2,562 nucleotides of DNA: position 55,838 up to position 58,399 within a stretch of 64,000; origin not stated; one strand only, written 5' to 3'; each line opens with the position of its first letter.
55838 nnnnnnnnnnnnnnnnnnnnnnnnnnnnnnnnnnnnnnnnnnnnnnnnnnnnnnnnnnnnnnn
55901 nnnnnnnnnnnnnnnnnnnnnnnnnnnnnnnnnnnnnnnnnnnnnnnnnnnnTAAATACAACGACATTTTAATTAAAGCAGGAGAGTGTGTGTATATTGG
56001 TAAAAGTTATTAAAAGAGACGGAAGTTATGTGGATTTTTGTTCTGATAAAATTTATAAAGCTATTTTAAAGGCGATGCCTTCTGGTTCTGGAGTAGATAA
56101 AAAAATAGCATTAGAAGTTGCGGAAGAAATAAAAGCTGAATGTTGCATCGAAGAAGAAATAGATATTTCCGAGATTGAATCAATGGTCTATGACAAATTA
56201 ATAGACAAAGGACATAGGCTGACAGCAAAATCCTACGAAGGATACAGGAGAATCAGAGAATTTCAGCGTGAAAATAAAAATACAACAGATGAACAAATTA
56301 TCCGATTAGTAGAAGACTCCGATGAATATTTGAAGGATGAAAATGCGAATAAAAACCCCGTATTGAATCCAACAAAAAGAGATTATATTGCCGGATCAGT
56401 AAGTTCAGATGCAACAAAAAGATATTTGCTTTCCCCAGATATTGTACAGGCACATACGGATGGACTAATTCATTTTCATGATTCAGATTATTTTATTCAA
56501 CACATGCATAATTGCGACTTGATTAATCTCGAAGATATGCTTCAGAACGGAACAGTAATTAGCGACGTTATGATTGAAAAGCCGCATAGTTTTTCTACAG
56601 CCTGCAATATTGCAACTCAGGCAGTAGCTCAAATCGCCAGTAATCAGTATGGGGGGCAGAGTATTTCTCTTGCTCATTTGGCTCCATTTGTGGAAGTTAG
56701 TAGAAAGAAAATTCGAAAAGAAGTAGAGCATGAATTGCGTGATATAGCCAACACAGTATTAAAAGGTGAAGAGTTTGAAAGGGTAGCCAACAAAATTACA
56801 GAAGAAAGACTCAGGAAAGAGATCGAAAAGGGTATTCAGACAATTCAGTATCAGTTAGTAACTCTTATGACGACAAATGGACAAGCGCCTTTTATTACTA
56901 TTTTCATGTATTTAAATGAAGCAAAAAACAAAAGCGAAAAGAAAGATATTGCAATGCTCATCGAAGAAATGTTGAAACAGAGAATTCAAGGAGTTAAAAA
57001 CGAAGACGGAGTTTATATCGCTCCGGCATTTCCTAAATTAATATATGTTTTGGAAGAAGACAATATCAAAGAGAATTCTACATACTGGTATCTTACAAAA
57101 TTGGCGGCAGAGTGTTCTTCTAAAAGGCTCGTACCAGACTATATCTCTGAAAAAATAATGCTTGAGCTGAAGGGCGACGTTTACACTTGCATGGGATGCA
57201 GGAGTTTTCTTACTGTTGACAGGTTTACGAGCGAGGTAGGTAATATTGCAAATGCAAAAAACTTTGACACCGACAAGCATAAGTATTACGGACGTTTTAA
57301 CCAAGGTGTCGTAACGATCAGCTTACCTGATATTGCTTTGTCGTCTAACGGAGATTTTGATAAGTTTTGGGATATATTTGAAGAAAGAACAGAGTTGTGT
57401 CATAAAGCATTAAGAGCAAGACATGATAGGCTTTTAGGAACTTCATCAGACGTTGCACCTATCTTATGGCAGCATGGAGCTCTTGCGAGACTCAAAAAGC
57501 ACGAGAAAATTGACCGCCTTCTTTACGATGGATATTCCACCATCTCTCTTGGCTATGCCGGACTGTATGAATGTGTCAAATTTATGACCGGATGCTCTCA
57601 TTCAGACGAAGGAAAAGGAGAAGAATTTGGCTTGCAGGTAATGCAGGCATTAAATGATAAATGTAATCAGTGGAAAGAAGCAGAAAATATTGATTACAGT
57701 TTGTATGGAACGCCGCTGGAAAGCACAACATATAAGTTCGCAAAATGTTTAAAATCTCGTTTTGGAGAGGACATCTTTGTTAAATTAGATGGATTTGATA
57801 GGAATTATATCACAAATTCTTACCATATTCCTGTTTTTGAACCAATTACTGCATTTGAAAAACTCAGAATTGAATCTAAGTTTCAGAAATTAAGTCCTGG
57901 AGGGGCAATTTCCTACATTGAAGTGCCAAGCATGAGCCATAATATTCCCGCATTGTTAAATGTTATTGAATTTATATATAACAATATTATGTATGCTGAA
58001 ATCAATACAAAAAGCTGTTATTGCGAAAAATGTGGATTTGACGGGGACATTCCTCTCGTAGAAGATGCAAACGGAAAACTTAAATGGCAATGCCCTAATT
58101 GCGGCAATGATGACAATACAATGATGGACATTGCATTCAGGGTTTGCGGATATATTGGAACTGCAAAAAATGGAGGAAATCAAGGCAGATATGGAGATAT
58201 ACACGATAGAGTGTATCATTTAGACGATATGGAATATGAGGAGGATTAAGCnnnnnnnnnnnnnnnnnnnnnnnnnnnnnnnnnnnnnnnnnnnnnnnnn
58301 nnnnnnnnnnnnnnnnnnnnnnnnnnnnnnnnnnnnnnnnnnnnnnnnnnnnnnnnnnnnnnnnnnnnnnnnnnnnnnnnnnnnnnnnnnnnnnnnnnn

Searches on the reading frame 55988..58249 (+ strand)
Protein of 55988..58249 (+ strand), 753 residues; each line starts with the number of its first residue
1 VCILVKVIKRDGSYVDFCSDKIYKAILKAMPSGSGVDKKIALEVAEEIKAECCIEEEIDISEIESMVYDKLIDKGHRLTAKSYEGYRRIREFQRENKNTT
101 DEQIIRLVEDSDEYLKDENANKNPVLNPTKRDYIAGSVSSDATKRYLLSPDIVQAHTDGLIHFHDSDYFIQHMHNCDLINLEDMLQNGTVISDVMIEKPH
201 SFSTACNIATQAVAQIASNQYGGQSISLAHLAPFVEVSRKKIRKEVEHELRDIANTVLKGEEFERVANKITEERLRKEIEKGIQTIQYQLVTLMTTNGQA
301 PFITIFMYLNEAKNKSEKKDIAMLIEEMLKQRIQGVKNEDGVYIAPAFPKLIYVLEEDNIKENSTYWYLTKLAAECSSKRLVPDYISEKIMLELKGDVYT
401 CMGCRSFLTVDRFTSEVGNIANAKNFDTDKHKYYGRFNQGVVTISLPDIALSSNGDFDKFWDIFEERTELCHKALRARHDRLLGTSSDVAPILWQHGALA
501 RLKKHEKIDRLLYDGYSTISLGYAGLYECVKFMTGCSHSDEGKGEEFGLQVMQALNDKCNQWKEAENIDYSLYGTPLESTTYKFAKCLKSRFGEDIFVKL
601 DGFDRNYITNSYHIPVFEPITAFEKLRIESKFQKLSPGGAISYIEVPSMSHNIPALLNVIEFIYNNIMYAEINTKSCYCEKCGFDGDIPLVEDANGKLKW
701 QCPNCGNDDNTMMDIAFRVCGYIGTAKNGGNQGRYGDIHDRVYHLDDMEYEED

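Call 11: search_protein_families(library=pfam, proteins=[window:55988-58249:+], max_evalue=0.01)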
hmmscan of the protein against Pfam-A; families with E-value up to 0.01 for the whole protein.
window:55988-58249:+ (753 aa): 3 families
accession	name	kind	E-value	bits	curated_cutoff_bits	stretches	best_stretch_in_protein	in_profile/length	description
PF13597.11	NRDD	-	8.6e-180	599.5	26.2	1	118-744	1-562/562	Anaerobic ribonucleoside-triphosphate reductase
PF03477.21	ATP-cone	-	7.9e-17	62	25.8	1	6-91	2-87/88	ATP cone domain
PF01228.26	Gly_radical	-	1.3e-13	51.9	22.2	1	619-724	4-103/106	Glycine radical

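Call 12: search_protein_families(library=phrogs, proteins=[window:55988-58249:+], max_evalue=0.01)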
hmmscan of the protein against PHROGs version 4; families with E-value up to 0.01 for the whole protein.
window:55988-58249:+ (753 aa): 5 families
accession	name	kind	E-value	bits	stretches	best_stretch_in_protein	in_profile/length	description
phrog_487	-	moron, auxiliary metabolic gene and host takeover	1.1e-191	639.7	1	5-747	4-715/718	NrdD-like anaerobic ribonucleotide reductase large subunit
phrog_4218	-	DNA, RNA and nucleotide metabolism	1.1e-89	301.8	1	399-744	8-332/333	anaerobic ribonucleoside reductase large subunit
phrog_26446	-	DNA, RNA and nucleotide metabolism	2e-31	109.9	2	570-688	227-348/761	anaerobic ribonucleoside reductase large subunit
phrog_29160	-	DNA, RNA and nucleotide metabolism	2.7e-21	77.4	1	578-736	3-147/158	anaerobic ribonucleoside reductase large subunit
phrog_25611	-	DNA, RNA and nucleotide metabolism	1.7e-08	33.8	1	440-647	700-891/978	anaerobic ribonucleoside reductase large subunit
